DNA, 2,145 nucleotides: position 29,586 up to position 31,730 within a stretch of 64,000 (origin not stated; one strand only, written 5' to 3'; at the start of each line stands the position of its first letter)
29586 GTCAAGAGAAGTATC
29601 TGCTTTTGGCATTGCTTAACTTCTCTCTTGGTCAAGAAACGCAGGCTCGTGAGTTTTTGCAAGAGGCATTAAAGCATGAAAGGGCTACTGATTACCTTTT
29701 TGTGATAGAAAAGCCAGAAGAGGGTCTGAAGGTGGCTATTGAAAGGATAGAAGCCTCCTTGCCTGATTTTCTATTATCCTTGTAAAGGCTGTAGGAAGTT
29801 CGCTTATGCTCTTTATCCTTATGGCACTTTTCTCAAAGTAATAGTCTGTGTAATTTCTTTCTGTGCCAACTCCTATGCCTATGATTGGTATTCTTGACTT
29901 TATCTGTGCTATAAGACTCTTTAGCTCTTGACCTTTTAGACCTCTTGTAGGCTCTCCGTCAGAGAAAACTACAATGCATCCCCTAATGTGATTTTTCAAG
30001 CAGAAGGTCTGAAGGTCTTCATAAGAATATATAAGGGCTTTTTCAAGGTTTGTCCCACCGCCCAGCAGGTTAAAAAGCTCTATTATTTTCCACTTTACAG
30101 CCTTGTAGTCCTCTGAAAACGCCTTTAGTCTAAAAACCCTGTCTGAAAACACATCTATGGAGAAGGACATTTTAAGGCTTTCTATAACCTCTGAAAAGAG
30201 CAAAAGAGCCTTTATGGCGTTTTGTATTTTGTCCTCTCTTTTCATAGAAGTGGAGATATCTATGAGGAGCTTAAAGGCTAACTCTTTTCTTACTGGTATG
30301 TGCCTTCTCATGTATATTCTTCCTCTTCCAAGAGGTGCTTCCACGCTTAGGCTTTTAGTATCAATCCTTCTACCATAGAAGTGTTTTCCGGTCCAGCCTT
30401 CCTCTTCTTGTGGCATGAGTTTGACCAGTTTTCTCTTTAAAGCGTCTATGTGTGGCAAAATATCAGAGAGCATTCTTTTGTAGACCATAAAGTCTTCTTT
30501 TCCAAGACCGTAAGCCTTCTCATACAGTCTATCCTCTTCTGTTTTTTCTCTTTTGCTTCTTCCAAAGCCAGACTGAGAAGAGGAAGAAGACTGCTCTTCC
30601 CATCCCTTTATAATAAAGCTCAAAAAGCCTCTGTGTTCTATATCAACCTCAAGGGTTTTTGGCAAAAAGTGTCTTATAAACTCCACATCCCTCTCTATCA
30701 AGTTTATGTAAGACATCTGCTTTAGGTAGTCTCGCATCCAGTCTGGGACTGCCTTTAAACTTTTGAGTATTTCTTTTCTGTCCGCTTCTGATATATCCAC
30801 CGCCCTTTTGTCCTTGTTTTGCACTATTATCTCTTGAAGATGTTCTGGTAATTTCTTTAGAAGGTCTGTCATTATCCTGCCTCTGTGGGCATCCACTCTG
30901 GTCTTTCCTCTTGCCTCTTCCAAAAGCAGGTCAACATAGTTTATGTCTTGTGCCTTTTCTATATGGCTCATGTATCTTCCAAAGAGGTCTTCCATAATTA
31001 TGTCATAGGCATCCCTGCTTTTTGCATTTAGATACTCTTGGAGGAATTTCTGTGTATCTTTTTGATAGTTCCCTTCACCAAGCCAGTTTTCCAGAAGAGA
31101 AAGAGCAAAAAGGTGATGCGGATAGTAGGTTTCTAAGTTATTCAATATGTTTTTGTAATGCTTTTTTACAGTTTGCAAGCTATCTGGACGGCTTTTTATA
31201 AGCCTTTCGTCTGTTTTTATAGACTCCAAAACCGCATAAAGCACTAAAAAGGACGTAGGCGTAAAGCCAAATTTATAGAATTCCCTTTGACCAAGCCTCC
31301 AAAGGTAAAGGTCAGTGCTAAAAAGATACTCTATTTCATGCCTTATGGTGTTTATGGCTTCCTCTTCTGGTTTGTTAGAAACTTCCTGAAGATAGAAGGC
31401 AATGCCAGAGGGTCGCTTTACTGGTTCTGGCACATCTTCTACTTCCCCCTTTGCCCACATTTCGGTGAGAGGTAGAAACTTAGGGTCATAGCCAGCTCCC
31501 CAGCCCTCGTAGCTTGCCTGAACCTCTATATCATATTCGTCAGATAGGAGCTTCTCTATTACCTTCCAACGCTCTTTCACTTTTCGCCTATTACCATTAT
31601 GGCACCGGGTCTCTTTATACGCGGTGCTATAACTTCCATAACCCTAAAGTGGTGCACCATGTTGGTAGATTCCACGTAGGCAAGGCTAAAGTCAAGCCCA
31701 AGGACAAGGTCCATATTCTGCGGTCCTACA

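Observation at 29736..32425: Encapsulin shell gene coupled to a 614-aa VWA/MIDAS protein, with no canonical cargo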

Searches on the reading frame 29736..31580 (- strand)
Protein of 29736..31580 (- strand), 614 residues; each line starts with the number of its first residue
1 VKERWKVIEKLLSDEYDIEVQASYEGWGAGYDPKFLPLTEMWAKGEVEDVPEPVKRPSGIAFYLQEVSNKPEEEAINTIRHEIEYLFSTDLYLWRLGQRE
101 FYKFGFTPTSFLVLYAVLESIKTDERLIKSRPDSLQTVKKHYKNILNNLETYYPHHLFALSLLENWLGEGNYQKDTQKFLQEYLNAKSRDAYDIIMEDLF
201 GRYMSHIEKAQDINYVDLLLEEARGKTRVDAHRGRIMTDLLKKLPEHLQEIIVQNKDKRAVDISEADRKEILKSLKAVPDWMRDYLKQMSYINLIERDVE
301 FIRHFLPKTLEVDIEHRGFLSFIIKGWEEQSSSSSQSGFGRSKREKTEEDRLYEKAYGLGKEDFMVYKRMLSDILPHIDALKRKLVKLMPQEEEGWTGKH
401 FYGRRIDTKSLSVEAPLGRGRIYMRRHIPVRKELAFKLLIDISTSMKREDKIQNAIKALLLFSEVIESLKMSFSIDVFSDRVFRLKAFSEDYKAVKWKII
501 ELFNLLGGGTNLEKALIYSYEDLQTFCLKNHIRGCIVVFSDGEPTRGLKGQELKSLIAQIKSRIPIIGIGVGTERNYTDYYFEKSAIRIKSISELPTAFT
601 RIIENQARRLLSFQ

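Call 3: search_protein_families(library=pfam, proteins=[window:29736-31580:-], max_evalue=0.01)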
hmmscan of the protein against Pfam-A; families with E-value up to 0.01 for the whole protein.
window:29736-31580:- (614 aa): 3 families
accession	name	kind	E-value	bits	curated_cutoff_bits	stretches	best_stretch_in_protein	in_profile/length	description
PF13519.12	VWA_2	-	3.2e-09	37.8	27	1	438-543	3-107/107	von Willebrand factor type A domain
PF00092.34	VWA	-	2.9e-08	34.5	23.8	1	438-576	4-144/174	von Willebrand factor type A domain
PF05762.20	VWA_CoxE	-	9.3e-05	22.4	26.4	1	424-548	46-165/222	VWA domain containing CoxE-like protein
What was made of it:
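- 29736..31580 (-): 614-aa VWA/MIDAS protein; the family is restricted to Aquificales. Pfam VWA_2/VWA (call 3).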

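Call 4: search_protein_families(library=ncbifam, proteins=[window:29736-31580:-], max_evalue=0.01)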
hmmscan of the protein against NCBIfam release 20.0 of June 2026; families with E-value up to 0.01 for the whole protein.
window:29736-31580:- (614 aa): 0 families

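Call 5: find_homologous_proteins(query=window:29736-31580:-)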
Query window:29736-31580:- (614 aa): 101 proteins with E <= 0.001 among 8000 candidates.
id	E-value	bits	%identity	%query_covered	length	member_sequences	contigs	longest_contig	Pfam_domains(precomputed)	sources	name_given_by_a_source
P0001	0.0e+0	1354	98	100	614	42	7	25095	PF00092.35,PF13519.13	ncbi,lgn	ncbi:MAG: vWA domain-containing protein [Aquificaceae bacterium]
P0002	0.0e+0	1199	84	100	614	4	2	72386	PF00092.35,PF13519.13,PF05762.21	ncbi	-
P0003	0.0e+0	1168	82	100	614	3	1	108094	PF00092.35,PF13519.13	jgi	jgi:uncharacterized protein YegL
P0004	0.0e+0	1164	82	100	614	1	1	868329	PF00092.35,PF13519.13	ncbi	-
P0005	0.0e+0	1056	74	100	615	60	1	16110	PF13519.13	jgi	-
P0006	0.0e+0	1034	72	100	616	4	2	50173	PF00092.35,PF13519.13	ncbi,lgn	ncbi:MAG: vWA domain-containing protein [Aquificaceae bacterium]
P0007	0.0e+0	1025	70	100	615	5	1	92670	PF00092.35,PF13519.13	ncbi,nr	ncbi:MAG: VWA domain-containing protein [Aquificaceae bacterium]|nr:VWA domain-containing protein [A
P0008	5.4e-292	988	69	100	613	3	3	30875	PF00092.35,PF13519.13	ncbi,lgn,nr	ncbi:MAG: VWA domain-containing protein [Aquificaceae bacterium]|nr:VWA domain-containing protein [A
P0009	1.6e-291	987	68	100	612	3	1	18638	PF13519.13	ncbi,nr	ncbi:MAG: VWA domain-containing protein [Aquificaceae bacterium]|nr:VWA domain-containing protein [A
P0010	3.1e-291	986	69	100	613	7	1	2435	PF13519.13,PF05762.21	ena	-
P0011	9.0e-290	981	68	100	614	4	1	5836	PF00092.35,PF13519.13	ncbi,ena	-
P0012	1.4e-289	980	68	100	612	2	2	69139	PF00092.35,PF13519.13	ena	-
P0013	1.5e-281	954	66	100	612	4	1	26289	PF00092.35,PF13519.13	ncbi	ncbi:MAG: vWA domain-containing protein [Aquificaceae bacterium]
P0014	5.0e-281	952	64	100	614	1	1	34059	PF13519.13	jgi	-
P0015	1.4e-280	950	64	100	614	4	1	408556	PF13519.13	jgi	jgi:hypothetical protein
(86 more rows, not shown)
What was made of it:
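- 29736..31580 (-): 101 full-length orthologues, with all source-given names but one (an 'Acidobacteria' MAG) in Aquificaceae/Aquificota (call 5).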

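Call 6: find_encoding_contigs(protein=window:29736-31580:-, flank=8000, max_places=6)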
Protein window:29736-31580:- (614 aa): 1 contig read that carries it; 1 place shown.
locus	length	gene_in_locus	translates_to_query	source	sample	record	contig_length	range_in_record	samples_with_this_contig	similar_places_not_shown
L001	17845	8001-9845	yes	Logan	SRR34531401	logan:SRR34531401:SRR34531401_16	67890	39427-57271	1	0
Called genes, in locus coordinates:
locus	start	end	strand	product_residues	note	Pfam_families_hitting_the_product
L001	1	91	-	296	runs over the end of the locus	PF13187:Fer4_9 (faint), PF13237:Fer4_10 (faint), PF00037:Fer4 (faint), PF12797:Fer4_2 (faint), PF12838:Fer4_7, PF13247:Fer4_11, PF14697:Fer4_21 (weak), PF09163:Form-deh_trans, +3 more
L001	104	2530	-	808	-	PF00384:Molybdopterin, PF01568:Molydop_binding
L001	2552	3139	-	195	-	PF04879:Molybdop_Fe4S4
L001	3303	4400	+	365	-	PF04851:ResIII (weak), PF00270:DEAD, PF00271:Helicase_C, PF22590:Cas3-like_C_2 (faint)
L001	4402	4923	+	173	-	PF00702:Hydrolase (faint), PF08282:Hydrolase_3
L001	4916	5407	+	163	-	PF06835:LptC (faint)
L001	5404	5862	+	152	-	-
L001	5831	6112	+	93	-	PF00216:Bac_DNA_binding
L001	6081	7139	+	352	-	PF00890:FAD_binding_2 (weak), PF01266:DAO (weak), PF01494:FAD_binding_3 (weak), PF03486:HI0933_like (weak), PF07992:Pyr_redox_2, PF12831:FAD_oxidored (weak), PF13450:NAD_binding_8, PF22578:GGR_cat, +1 more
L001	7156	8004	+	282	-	PF04454:Linocin_M18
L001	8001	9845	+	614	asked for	PF00092:VWA, PF13519:VWA_2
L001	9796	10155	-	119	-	-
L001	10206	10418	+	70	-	-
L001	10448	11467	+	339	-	PF04055:Radical_SAM, PF06968:BATS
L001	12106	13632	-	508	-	PF13541:ChlI, PF01078:Mg_chelatase, PF00158:Sigma54_activat (faint), PF00493:MCM (faint), PF07728:AAA_5, PF13335:Mg_chelatase_C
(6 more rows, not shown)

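Call 14: find_related_loci(query=A1, collection=genome_contigs, flank=6000)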
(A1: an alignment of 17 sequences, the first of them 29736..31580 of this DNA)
Query A1 (614 aa) in genome_contigs; peptide patterns used: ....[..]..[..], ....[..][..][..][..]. (x = any residue, [..] = any of these).
144 stretches matched a pattern; 62 encode a relative of the query (tblastn E <= 1e-3); 59 distinct loci.
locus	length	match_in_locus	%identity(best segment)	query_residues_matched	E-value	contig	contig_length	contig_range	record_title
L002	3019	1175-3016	98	1-614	0e+0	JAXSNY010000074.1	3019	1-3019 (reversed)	MAG: Aquificaceae bacterium isolate JZ-3_201901_bins_79 JZ-3_201901_bins_79_scaffold_74, whole genome shotgun sequence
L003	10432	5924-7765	97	1-614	0e+0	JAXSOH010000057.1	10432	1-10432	MAG: Aquificaceae bacterium isolate JZ-2_201705_bins_132 JZ-2_201705_bins_132_scaffold_57, whole genome shotgun sequence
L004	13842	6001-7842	99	1-614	0e+0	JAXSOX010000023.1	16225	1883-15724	MAG: Aquificaceae bacterium isolate SRBZ_201705_bins_161 SRBZ_201705_bins_161_scaffold_23, whole genome shotgun sequence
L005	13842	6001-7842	82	1-614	0e+0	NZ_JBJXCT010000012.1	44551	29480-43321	Hydrogenobacter sp. Uz 6-8 NODE_12_length_44551_cov_683.681162, whole genome shotgun sequence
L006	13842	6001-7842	82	1-614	0e+0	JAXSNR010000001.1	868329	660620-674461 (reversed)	MAG: Aquificaceae bacterium isolate QQ_201709_bins_137 QQ_201709_bins_137_scaffold_1, whole genome shotgun sequence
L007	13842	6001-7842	84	1-614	0e+0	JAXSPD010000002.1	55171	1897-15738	MAG: Candidatus Pampinifervens yunnanense isolate DRTY-6_201601_bin_61 DRTY-6_201601_bins_61_scaffold_2, whole genome sh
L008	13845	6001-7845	74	1-614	0e+0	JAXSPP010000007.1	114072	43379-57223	MAG: Candidatus Pampinifervens sinense isolate ZZQ_201901_bin_7 ZZQ_201901_bins_7_scaffold_7, whole genome shotgun seque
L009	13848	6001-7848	72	1-614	0e+0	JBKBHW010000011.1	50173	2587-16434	MAG: Aquificaceae bacterium isolate 21I_055.bin.17 NODE_11_length_50173_cov_8.241756, whole genome shotgun sequence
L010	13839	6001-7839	70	1-614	0e+0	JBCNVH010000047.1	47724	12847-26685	MAG: Aquificaceae bacterium isolate DT_Bin_52 contig47, whole genome shotgun sequence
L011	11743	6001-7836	68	1-614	0e+0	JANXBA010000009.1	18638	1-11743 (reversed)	MAG: Aquificaceae bacterium isolate SKYB2 k141_380582, whole genome shotgun sequence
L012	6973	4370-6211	67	1-614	0e+0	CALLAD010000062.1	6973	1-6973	MAG: uncultured Aquificaceae bacterium isolate N1_Bin_Bin_178_1 genome assembly, contig: c_000003538405, whole genome sh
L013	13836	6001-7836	68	1-614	0e+0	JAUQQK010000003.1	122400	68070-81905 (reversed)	MAG: Aquificota bacterium isolate QZM4_1.bins.16.Tibet NODE_355_length_122400_cov_15.802851, whole genome shotgun sequen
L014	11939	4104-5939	67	1-614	0e+0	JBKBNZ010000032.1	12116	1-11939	MAG: Aquificaceae bacterium isolate 21H_022.bin.22 NODE_2183_length_12116_cov_458.375657, whole genome shotgun sequence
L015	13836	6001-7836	66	1-614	0e+0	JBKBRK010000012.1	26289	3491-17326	MAG: Aquificaceae bacterium isolate 21I_069.bin.46 NODE_12_length_26289_cov_33.922745, whole genome shotgun sequence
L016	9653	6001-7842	64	1-614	0e+0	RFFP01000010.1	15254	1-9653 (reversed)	MAG: Acidobacteria bacterium isolate J001 k99_223185, whole genome shotgun sequence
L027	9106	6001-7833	52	1-612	0e+0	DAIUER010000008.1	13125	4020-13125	MAG TPA_asm: Thermocrinis sp. isolate CTOTU27329 NODE_37_length_13125_cov_49.062280, whole genome shotgun sequence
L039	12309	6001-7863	49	1-611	0e+0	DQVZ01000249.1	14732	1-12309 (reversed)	MAG TPA_asm: Aquifex aeolicus isolate SZUA-1538 k95_384019, whole genome shotgun sequence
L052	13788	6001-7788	38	4-611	2e-121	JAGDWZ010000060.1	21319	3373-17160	MAG: Hydrogenobaculum sp. isolate KMB_Bin01 NODE_743_length_21319_cov_62.251646, whole genome shotgun sequence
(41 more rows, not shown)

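Call 19: search_solved_structures(query=A1, max_evalue=1, show_alignments=2)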
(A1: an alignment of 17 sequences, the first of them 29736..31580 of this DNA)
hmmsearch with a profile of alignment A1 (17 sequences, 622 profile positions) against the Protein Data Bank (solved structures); distinct sequences matched with E-value up to 1: 17.
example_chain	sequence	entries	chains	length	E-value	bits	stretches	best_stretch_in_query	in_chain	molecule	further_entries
6qt8_A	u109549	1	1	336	8.5e-10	40.9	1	373-530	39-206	Midasin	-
5a8j_A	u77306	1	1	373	1.3e-07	33.7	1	442-606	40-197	VWA2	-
4f1j_A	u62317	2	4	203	1.9e-06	29.8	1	441-581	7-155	Thrombospondin related anonymous protein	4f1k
6fpy_A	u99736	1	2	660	5.6e-06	28.3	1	440-583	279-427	Inter-alpha-trypsin inhibitor heavy chain H1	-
4hqf_A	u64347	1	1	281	5.5e-05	25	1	434-580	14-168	Thrombospondin-related anonymous protein, TRAP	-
4hqk_A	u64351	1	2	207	6.5e-05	24.7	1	441-580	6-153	Thrombospondin-related anonymous protein, TRAP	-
6fpz_A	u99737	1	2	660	9.2e-05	24.2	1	442-583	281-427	Inter-alpha-trypsin inhibitor heavy chain H1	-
8s05_A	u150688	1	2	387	0.00028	22.6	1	439-593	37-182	Conserved protein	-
4hql_A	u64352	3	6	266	0.00044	22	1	445-584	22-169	Sporozoite surface protein 2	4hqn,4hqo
4rck_A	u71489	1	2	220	0.00058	21.6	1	445-596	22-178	Hypothetical membrane spanning protein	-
8ql1_A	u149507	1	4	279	0.0027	19.4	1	436-533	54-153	NDE1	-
9no5_A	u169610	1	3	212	0.012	17.2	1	458-608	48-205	Putative secreted protein, hemolysin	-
6cx1_E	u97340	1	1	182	0.38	12.3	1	479-551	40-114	Anthrax toxin receptor 1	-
3n2n_F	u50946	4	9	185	0.39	12.3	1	479-551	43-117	Anthrax toxin receptor 1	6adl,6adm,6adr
9han_A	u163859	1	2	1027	0.41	12.2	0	499-584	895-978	Collagen type VI alpha 1 chain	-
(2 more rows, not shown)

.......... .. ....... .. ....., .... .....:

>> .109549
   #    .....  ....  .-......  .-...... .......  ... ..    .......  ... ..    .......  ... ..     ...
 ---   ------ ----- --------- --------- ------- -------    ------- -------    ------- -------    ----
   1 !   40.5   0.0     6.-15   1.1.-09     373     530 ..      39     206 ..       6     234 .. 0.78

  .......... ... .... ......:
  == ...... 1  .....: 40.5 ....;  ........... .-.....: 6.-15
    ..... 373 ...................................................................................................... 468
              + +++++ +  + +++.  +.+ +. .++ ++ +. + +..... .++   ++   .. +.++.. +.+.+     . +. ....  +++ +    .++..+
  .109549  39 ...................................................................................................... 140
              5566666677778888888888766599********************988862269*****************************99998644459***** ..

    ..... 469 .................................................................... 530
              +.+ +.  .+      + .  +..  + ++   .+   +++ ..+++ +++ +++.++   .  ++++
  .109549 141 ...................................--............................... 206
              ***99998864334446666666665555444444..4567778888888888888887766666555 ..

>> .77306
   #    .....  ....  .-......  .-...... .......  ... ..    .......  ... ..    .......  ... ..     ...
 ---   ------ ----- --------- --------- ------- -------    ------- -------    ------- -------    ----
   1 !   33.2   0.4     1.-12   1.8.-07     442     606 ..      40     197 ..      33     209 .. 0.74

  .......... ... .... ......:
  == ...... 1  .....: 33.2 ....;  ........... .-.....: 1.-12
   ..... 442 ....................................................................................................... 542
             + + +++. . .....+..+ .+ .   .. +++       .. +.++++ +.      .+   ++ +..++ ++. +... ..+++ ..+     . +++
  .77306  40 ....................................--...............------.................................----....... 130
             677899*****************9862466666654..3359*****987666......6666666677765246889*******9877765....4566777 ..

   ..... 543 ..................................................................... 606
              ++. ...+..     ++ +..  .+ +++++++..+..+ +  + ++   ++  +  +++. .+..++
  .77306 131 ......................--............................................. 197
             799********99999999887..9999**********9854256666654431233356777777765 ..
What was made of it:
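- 30300..30389 (-): Pre-VWA 'finger' region (residues ~398-427: G403-R-R-I-D...R419-G420-R-I-Y-x-R425-R426). HMMER aligns it to the midasin segment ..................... (call 19).
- Closest known: Midasin/Rea1 MIDAS domain. Same: It gives the best sequence-profile hit (E 8.5e-10), and that hit includes the pre-VWA segment (call 19).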

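Call 36: predict_structure(alignment_id=A2)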
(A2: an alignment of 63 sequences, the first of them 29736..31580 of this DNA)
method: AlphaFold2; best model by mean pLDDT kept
length: 614 residues; sequences in the alignment: 63
mean_pLDDT: 83.5   pTM: 0.55
mean pLDDT of the five models: 83.5, 83.1, 82.3, 82.1, 81.4
residues with pLDDT >= 90: 299; 70-90: 232; 50-70: 48; < 50: 35
segments of 3 or more residues with pLDDT < 50: 329-345, 402-405, 410-412, 416-421
pLDDT, mean of each block of 10 residues (from residue 1): 83 91 91 86 91 89 90 92 93 95 94 96 93 90 91 95 88 80 92 92 94 94 69 72 90 90 92 92 91 94 94 90 79 33 55 73 79 83 76 53 49 47 55 86 86 89 89 91 86 84 82 92 90 90 88 93 89 80 84 76 70 52
secondary structure, 60 per line:
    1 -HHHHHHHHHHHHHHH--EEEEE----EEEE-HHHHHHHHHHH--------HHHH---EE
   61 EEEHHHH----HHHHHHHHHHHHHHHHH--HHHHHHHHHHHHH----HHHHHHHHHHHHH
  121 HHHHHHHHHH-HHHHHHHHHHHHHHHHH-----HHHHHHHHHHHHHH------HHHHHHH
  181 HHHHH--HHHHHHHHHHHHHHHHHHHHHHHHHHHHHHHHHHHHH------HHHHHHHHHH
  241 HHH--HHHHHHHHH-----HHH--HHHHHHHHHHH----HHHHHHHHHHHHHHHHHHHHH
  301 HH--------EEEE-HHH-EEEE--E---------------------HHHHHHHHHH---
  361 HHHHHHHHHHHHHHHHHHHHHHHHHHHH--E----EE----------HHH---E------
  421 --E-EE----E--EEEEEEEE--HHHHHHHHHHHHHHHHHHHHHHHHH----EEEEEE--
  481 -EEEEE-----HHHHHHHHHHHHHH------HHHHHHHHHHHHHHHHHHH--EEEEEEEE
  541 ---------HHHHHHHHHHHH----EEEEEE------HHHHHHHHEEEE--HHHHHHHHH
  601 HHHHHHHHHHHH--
elements in order: H2-16 E19-23 E28-31 H33-43 H52-55 E59-63 H64-67 H72-88 H91-103 H108-130 H132-148 H154-167 H174-185 H188-224 H231-243 H246-254 H265-275 H280-302 E311-314 E320-323 H348-357 H361-388 E434-441 H444-468 E473-478 E482-486 H492-505 H512-530 E533-540 H550-561 E566-571 H578-585 E586-589 H592-612
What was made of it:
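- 29736..31580 (-): AF2 model pLDDT 83.5 (call 36).
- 30546..30596 (-): Ser-rich disordered linker (residues 329-345). pLDDT < 50 (call 36).
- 30300..30389 (-): Its loops have low pLDDT (call 36).
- On NorD/CbbO/midasin-class VWA adaptor: The loops have low pLDDT (call 36).
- Checked: Linker: the Ser-rich stretch at residues 329-345 is predicted disordered (pLDDT < 50, call 36).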
